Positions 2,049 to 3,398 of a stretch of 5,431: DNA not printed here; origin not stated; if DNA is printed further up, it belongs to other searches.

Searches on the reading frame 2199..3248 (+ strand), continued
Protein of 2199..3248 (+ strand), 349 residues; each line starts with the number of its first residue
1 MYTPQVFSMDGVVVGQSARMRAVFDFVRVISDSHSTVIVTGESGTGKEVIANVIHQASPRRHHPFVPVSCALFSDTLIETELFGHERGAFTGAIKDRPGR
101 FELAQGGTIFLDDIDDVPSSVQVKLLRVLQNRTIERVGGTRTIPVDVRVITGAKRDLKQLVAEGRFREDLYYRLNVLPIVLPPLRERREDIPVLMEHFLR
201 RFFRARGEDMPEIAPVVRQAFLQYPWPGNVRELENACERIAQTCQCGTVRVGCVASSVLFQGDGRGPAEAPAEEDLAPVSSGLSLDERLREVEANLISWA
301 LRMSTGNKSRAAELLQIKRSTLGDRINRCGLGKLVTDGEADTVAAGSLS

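Call 54: search_protein_families(library=ncbifam, max_evalue=0.001, proteins=[window:2199-3245:+])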
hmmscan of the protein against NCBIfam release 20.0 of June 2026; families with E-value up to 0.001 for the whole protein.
window:2199-3245:+ (349 aa): 26 families (the best 25 are shown)
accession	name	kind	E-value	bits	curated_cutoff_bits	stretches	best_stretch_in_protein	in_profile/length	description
TIGR01817.1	nifA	equivalog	3.5e-104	349.5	528.85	1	8-249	193-433/534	nif-specific transcriptional activator NifA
NF041552.1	TF_PrdR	equivalog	1.6e-100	337.1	795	1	12-327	268-574/577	sigma-54 dependent transcriptional regulator PrdR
TIGR01818.1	ntrC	equivalog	1.5e-93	314.1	558.6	1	12-326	135-460/463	nitrogen regulation protein NR(I)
NF038308.1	RNA_repair_RtcR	equivalog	7.5e-92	308.9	650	1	12-323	181-505/530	RNA repair transcriptional activator RtcR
NF003451.0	PRK05022.1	equivalog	3.9e-91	306.3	476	1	11-330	190-509/512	nitric oxide reductase transcriptional regulator NorR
NF008469.0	PRK11361.1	equivalog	5.3e-91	305.6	714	1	12-323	144-448/461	acetoacetate metabolism transcriptional regulator AtoC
TIGR02915.1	PEP_resp_reg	equivalog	2.2e-90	303.7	502.6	1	12-331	140-444/445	PEP-CTERM-box response regulator transcription factor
NF050807.1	TransRegFlbDCaul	equivalog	5.1e-86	289.3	750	1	13-328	120-437/454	sigma-54-dependent transcriptional regulator FlbD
TIGR02329.1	propionate_PrpR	equivalog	1.1e-83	281.7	499.2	1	13-327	214-525/526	propionate catabolism operon regulatory protein PrpR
NF007689.0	PRK10365.1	equivalog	4.1e-82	276.3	760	1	11-328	139-441/441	sigma-54-dependent response regulator transcription factor ZraR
NF041906.1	V4R_TF_MobR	exception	4.4e-81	273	999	1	13-327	234-542/544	phenol degradation transcriptional regulator MobR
NF011958.0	PRK15429.1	equivalog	4.6e-78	263.5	830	1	10-333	378-688/692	formate hydrogenlyase transcriptional activator FlhA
TIGR02974.1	phageshock_pspF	equivalog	7.6e-78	262.1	443.55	1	13-318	1-325/336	phage shock protein operon transcriptional activator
NF008176.1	PRK10923.1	equivalog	1e-77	261.7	620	1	12-331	139-468/469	nitrogen regulation protein NR(I)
NF051870.1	NAssimRespRegNtrX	equivalog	7.3e-76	255.9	600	1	12-330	140-451/452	nitrogen assimilation response regulator NtrX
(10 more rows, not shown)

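Call 55: search_protein_families(library=pfam, max_evalue=0.001, proteins=[P0121, P0130, P0123])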
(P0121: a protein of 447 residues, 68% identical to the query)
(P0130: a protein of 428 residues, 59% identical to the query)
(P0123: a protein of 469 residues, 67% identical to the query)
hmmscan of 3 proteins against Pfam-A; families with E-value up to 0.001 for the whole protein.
P0121 (447 aa): 6 families
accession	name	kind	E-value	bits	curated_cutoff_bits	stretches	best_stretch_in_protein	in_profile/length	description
PF00158.32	Sigma54_activat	-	4e-66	222.3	20.2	1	123-289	1-167/168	Sigma-54 interaction domain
PF25601.1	AAA_lid_14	-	3.7e-20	72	27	1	295-375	1-81/87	AAA+ ATPase lid domain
PF14532.12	Sigma54_activ_2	-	4.3e-16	59.8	25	1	124-294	1-138/138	Sigma-54 interaction domain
PF01106.22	NifU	-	2.2e-07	31.4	27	1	19-79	1-62/67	NifU-like domain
PF07728.20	AAA_5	-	6.2e-07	29.9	22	1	147-263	2-121/139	AAA domain (dynein-related subfamily)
PF02954.25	HTH_8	-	0.00013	22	22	1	388-427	2-41/42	Bacterial regulatory protein, Fis family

P0130 (428 aa): 7 families
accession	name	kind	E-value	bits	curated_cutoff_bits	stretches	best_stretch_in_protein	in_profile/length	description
PF00158.32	Sigma54_activat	-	1.4e-66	223.8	20.2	1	107-273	1-167/168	Sigma-54 interaction domain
PF25601.1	AAA_lid_14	-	2.1e-17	63.1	27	1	279-355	1-77/87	AAA+ ATPase lid domain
PF14532.12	Sigma54_activ_2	-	7.5e-17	62.3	25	1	109-278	2-138/138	Sigma-54 interaction domain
PF01106.22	NifU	-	1.3e-11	44.9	27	1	13-74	4-66/67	NifU-like domain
PF02954.25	HTH_8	-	6.6e-10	39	22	1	378-417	2-41/42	Bacterial regulatory protein, Fis family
PF07728.20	AAA_5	-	2.3e-07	31.3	22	1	131-247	2-121/139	AAA domain (dynein-related subfamily)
PF13191.12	AAA_16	-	0.00038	21.4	32.6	0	114-198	9-97/167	AAA ATPase domain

P0123 (469 aa): 7 families
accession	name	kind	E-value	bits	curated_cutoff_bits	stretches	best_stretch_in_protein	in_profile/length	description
PF00158.32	Sigma54_activat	-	2.5e-64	216.4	20.2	1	14-179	2-167/168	Sigma-54 interaction domain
PF25601.1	AAA_lid_14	-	3.6e-21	75.2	27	1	185-268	1-83/87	AAA+ ATPase lid domain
PF14532.12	Sigma54_activ_2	-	3.6e-19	69.8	25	1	14-184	1-138/138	Sigma-54 interaction domain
PF02954.25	HTH_8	-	8.2e-10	38.7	22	1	300-338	2-40/42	Bacterial regulatory protein, Fis family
PF07728.20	AAA_5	-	5e-06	27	22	1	36-144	1-105/139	AAA domain (dynein-related subfamily)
PF13191.12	AAA_16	-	0.00024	22.1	32.6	1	13-77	2-73/167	AAA ATPase domain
PF01078.27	Mg_chelatase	-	0.00081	19.3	20.3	0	13-55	5-43/207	Magnesium chelatase, subunit ChlI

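Call 64: find_encoding_contigs(protein=P0130, flank=8000, max_places=2)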
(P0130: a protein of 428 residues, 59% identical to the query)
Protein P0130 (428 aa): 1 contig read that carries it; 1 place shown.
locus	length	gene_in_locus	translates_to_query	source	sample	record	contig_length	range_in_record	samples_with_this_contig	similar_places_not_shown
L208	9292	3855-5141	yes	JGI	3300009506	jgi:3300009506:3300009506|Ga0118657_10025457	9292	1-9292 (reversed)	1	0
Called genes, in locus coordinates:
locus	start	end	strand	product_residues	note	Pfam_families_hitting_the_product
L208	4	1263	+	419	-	PF13493:DUF4118 (weak), PF00512:HisKA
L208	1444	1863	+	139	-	PF26390:MamS_MamX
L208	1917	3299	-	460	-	PF00072:Response_reg, PF00158:Sigma54_activat, PF14532:Sigma54_activ_2, PF07728:AAA_5, PF25601:AAA_lid_14, PF02954:HTH_8, PF18024:HTH_50 (weak)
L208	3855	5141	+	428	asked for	PF01106:NifU, PF00158:Sigma54_activat, PF14532:Sigma54_activ_2, PF07728:AAA_5 (weak), PF25601:AAA_lid_14, PF02954:HTH_8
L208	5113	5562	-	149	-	PF08241:Methyltransf_11, PF13649:Methyltransf_25 (weak)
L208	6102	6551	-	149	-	-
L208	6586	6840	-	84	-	-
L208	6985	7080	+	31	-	-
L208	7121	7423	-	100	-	-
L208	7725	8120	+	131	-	PF03625:DUF302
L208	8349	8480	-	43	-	-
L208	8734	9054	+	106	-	-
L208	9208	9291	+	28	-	?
